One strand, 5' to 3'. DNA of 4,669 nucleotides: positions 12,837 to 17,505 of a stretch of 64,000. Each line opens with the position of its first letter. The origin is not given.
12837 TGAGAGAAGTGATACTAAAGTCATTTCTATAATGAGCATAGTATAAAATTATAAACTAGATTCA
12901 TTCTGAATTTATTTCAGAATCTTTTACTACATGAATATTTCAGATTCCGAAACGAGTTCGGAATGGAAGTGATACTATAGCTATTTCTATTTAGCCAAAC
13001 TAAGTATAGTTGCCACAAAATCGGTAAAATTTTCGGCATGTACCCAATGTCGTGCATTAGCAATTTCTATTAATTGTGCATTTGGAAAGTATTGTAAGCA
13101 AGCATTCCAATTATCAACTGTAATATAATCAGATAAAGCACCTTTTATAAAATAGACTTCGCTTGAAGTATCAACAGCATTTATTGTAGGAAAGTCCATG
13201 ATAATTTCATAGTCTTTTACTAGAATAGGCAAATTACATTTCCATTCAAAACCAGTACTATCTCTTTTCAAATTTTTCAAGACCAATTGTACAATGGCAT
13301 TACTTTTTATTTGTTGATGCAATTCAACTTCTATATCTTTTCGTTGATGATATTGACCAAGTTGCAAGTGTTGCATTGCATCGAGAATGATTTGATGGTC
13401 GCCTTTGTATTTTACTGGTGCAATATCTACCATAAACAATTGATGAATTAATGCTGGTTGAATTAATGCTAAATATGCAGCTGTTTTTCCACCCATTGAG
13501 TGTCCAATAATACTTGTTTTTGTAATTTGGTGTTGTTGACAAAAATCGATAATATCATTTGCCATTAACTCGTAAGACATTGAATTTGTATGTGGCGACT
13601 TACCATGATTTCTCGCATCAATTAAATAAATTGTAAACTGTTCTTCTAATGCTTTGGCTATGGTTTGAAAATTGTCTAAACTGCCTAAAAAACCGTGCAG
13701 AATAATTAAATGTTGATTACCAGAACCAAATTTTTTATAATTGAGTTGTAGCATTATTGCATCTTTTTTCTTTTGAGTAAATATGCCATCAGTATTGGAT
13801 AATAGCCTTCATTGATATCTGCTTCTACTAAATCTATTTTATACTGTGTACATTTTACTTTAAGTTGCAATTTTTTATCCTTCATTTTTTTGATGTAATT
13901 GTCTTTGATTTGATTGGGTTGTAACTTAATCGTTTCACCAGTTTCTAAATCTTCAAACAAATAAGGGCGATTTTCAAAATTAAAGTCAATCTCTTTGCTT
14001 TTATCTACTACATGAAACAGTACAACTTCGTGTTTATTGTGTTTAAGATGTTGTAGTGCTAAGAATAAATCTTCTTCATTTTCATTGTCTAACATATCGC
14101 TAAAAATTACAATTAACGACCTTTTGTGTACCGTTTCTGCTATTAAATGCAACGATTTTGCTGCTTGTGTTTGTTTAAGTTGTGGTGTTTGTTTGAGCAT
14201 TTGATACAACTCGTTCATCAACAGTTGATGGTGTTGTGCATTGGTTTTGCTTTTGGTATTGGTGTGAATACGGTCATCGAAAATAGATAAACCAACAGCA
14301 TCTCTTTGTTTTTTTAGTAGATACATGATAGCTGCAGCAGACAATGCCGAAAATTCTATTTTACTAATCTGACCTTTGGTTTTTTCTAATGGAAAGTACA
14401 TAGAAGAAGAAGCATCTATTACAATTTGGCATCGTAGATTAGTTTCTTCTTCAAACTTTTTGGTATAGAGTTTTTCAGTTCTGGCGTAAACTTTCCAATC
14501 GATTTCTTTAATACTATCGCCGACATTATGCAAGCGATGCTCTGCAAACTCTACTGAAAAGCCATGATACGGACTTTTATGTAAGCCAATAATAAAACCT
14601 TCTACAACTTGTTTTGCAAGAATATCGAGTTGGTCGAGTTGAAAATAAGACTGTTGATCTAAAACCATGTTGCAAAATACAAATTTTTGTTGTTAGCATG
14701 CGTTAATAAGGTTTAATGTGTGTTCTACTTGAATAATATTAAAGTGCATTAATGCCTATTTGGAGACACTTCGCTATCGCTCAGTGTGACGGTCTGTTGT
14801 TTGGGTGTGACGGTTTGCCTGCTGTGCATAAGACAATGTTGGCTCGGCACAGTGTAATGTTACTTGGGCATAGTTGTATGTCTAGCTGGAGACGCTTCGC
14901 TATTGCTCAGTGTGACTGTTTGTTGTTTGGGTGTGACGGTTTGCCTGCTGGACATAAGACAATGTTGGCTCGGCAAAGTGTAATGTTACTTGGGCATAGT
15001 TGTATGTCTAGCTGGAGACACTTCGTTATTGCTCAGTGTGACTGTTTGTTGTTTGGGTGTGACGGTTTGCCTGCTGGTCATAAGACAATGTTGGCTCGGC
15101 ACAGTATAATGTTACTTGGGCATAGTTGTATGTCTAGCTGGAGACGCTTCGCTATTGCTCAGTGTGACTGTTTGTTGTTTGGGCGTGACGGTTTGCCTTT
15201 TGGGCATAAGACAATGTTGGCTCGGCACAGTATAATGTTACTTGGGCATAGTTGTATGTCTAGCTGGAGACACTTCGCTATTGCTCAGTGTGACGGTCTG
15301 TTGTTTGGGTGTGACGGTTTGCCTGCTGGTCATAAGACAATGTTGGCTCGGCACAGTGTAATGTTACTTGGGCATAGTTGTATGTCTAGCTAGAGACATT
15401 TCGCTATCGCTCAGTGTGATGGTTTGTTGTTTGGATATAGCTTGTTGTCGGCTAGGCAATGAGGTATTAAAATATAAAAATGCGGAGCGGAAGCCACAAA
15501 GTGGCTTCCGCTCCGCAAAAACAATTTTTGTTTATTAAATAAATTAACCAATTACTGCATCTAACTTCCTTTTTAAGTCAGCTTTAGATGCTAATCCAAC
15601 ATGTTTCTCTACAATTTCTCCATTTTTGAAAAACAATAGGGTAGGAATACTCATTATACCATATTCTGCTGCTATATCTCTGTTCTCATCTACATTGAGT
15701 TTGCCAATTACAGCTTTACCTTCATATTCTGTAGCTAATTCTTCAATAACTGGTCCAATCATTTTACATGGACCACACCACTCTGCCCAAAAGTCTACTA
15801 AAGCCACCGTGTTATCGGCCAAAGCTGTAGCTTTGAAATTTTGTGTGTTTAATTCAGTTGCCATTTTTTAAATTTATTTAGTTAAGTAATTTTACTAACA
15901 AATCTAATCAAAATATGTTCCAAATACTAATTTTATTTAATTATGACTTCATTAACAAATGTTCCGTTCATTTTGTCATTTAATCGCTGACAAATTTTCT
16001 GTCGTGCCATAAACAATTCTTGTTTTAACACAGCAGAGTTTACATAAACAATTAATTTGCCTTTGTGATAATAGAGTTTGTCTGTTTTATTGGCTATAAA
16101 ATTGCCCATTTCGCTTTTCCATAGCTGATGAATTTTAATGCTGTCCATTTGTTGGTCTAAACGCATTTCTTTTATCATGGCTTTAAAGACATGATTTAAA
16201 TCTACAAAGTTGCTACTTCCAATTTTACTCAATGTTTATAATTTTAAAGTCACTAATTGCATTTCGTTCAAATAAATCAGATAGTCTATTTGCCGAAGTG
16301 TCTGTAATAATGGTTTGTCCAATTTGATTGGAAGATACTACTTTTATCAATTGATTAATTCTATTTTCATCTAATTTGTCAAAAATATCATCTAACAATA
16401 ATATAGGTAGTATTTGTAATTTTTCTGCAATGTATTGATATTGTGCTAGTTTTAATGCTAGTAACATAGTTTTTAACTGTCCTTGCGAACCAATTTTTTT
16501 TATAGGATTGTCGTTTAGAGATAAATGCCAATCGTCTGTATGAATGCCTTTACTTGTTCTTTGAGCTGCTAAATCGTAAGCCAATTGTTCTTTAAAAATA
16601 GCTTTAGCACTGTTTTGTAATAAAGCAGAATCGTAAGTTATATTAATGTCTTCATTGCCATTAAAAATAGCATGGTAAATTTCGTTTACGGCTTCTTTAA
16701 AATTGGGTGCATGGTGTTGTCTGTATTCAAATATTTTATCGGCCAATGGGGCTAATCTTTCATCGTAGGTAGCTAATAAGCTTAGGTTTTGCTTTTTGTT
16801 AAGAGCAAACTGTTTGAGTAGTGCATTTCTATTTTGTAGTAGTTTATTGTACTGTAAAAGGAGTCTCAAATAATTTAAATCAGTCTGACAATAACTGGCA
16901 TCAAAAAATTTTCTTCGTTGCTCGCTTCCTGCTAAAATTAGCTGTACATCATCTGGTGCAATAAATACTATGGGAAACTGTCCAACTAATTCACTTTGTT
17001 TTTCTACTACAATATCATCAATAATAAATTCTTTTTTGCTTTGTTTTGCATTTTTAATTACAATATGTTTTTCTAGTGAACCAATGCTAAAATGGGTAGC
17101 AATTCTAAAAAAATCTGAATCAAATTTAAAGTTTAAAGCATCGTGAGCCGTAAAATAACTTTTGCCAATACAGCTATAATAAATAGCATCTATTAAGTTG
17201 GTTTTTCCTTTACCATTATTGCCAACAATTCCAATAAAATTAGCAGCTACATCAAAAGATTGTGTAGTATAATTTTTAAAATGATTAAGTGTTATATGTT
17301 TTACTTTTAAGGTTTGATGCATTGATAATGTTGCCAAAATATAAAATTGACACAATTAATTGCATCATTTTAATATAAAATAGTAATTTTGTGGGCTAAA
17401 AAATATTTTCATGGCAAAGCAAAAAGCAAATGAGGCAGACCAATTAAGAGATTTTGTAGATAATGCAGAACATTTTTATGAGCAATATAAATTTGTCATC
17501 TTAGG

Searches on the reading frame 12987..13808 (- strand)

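Call 71: search_protein_families(library=pfam, proteins=[window:12987-13808:-], max_evalue=0.001)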
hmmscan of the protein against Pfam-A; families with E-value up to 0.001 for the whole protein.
window:12987-13808:- (273 aa): 6 families
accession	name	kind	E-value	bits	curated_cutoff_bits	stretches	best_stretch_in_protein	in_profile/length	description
PF00561.26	Abhydrolase_1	-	1.2e-25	91.1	25.8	1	33-260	2-244/245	alpha/beta hydrolase fold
PF12146.15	Hydrolase_4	-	8.5e-13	48.6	27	1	33-132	6-110/239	Serine aminopeptidase, S33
PF12697.13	Abhydrolase_6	-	2.1e-10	42.1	26.3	1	34-265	1-215/217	Alpha/beta hydrolase family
PF05057.20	DUF676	-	3e-07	30.6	20.3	1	31-113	4-95/217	Putative serine esterase (DUF676)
PF00975.26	Thioesterase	-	2.8e-06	28.1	26.4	1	33-114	2-84/226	Thioesterase domain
PF07819.20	PGAP1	-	1.1e-05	25.7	24.3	1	69-135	57-132/233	PGAP1-like alpha/beta domain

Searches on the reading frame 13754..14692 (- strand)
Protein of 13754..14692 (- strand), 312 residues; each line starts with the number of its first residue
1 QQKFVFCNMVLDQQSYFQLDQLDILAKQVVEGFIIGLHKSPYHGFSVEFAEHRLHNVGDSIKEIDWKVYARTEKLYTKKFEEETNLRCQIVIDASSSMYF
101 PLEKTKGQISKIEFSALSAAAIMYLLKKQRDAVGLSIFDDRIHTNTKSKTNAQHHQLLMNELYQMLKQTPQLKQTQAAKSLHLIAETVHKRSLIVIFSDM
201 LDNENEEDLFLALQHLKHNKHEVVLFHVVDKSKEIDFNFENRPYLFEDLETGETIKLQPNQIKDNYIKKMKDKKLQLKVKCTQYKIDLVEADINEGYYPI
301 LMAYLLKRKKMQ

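Call 71: search_protein_families(library=pfam, proteins=[window:13754-14692:-], max_evalue=0.001)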
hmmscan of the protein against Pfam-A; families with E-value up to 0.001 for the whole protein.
window:13754-14692:- (312 aa): 2 families
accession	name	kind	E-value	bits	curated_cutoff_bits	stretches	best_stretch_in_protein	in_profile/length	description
PF01882.25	DUF58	-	3.2e-39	134.8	23.4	1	51-274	1-214/216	Protein of unknown function DUF58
PF13519.12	VWA_2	-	2.9e-06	28.3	27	1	90-199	3-105/107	von Willebrand factor type A domain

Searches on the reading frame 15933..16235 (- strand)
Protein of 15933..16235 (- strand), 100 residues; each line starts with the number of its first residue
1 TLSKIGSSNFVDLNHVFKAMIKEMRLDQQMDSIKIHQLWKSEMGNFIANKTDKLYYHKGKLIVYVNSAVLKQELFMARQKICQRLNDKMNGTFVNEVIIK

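Call 71: search_protein_families(library=pfam, proteins=[window:15933-16235:-], max_evalue=0.001)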
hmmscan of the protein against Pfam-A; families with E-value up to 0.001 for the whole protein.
window:15933-16235:- (100 aa): 1 family
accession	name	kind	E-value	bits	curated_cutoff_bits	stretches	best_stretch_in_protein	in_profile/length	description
PF05258.17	DciA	-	1.7e-11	44.6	24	1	13-99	2-89/89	Dna[CI] antecedent, DciA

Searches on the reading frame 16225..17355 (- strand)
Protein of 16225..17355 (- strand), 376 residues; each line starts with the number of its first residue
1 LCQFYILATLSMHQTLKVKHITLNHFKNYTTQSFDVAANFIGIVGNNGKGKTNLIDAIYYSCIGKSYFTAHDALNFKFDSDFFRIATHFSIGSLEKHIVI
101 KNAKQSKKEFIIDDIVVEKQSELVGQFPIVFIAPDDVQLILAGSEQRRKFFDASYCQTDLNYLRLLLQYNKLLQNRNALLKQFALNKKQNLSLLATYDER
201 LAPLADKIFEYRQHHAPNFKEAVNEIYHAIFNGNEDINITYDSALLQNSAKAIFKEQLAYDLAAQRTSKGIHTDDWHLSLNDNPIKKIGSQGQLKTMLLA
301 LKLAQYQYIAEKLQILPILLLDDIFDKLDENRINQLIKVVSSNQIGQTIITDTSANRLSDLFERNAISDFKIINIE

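Call 71: search_protein_families(library=pfam, proteins=[window:16225-17355:-], max_evalue=0.001)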
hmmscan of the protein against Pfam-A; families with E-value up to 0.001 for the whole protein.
window:16225-17355:- (376 aa): 3 families
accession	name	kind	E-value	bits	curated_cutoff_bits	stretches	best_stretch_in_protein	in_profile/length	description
PF02463.25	SMC_N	-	1.2e-18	67.8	40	1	18-358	2-202/220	RecF/RecN/SMC N terminal domain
PF13476.12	AAA_23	-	1.8e-06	29.2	27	1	21-200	2-155/201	AAA domain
PF13514.12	AAA_27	-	0.00092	19.3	22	0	17-226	2-189/206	AAA domain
